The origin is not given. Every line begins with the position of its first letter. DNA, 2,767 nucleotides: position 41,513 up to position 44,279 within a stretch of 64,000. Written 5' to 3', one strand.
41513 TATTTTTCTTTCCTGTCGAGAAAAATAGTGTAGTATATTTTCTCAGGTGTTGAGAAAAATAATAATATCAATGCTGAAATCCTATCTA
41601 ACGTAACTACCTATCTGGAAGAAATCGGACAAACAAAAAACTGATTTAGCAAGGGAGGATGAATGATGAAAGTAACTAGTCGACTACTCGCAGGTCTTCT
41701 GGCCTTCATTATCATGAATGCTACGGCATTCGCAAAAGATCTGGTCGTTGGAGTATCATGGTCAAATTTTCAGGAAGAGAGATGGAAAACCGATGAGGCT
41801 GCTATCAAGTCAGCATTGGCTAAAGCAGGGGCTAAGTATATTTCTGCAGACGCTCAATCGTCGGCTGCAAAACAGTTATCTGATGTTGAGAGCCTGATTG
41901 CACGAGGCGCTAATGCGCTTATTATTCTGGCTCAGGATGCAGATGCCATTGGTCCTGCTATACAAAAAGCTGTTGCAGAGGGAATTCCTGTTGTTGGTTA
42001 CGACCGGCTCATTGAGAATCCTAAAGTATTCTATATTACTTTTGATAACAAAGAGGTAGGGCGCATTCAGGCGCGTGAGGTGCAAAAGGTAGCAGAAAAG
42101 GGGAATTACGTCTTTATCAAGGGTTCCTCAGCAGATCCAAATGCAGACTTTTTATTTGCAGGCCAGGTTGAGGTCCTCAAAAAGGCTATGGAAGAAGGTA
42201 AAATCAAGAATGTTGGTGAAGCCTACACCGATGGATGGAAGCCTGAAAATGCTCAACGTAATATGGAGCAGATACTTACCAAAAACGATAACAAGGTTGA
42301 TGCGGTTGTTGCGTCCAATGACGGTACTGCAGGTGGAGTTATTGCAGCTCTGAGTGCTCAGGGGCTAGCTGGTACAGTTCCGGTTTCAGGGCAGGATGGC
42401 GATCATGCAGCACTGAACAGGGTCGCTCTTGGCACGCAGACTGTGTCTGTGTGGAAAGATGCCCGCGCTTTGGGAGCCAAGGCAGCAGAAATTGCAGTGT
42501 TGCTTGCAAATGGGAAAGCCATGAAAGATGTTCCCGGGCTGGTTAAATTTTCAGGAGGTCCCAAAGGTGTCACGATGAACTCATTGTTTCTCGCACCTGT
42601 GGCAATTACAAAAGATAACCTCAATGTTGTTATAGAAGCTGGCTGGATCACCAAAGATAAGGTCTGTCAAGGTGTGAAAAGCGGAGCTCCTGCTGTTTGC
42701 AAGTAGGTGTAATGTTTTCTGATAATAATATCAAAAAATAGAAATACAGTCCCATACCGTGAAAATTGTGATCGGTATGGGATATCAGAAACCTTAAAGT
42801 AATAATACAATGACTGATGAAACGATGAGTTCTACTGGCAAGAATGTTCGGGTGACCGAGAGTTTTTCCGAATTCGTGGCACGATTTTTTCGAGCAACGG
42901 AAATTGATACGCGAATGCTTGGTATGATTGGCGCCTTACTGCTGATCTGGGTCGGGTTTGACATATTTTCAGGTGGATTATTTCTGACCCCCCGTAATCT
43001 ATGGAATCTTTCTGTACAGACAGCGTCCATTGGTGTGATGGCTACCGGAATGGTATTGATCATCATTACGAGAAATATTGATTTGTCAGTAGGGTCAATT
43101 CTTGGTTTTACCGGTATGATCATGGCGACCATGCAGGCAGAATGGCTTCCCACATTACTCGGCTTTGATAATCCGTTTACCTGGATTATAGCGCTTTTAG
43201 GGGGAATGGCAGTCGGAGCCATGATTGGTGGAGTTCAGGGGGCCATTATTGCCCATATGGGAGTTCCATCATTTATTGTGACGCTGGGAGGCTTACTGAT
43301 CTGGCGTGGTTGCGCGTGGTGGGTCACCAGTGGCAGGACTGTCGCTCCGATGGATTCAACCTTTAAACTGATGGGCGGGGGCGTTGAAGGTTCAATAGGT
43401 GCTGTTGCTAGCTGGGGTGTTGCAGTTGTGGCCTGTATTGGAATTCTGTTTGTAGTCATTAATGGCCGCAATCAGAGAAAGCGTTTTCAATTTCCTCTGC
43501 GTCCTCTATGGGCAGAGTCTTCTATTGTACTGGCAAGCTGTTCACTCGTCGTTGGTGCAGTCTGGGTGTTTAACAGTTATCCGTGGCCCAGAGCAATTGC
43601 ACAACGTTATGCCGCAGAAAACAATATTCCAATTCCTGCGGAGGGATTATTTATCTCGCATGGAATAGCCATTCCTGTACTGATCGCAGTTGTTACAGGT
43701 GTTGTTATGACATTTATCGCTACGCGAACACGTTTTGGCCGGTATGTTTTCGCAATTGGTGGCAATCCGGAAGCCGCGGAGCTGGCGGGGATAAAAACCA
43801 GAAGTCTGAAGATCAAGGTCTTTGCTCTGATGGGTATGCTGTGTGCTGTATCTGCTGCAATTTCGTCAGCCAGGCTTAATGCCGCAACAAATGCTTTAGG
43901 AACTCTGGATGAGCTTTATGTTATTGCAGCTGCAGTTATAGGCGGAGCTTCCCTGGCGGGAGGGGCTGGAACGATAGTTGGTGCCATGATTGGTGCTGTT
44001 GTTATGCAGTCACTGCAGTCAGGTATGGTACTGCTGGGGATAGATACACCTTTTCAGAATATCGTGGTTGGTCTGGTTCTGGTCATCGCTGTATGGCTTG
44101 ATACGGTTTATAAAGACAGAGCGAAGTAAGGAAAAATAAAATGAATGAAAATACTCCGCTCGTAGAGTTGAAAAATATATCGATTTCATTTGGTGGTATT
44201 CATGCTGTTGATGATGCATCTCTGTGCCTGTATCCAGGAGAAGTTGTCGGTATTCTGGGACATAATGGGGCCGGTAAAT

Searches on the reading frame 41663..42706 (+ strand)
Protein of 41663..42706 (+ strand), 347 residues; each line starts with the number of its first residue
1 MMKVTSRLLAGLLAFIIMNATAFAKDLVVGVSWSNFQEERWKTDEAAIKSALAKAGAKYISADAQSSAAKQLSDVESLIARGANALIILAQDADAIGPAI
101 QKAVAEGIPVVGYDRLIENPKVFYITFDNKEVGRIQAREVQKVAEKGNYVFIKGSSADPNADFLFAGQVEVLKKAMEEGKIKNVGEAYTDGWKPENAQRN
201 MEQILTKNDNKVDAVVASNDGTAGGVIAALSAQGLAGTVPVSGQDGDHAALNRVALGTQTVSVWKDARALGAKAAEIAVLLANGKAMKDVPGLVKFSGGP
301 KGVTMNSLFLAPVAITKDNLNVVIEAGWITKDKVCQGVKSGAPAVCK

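Call 32: search_protein_families(library=pfam, proteins=[window:41663-42706:+], max_evalue=0.001)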
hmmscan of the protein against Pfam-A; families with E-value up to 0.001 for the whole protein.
window:41663-42706:+ (347 aa): 3 families
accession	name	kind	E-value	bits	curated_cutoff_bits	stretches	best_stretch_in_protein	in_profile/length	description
PF13407.12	Peripla_BP_4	-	2.5e-60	204.7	35.1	1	29-285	1-257/258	Periplasmic binding protein domain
PF00532.27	Peripla_BP_1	-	3e-10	40.5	22.2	1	45-239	20-211/281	Periplasmic binding proteins and sugar binding domain of LacI family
PF13377.12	Peripla_BP_3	-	2e-05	25.2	26.5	1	172-287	33-150/167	Periplasmic binding protein-like domain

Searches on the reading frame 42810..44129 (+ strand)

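Call 32: search_protein_families(library=pfam, proteins=[window:42810-44129:+], max_evalue=0.001)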
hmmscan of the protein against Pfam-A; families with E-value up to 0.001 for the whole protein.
window:42810-44129:+ (439 aa): 1 family
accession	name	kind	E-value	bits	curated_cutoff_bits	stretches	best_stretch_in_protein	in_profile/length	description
PF02653.21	BPD_transp_2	-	2.6e-30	105.9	26.8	1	65-428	3-269/269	Branched-chain amino acid transport system / permease component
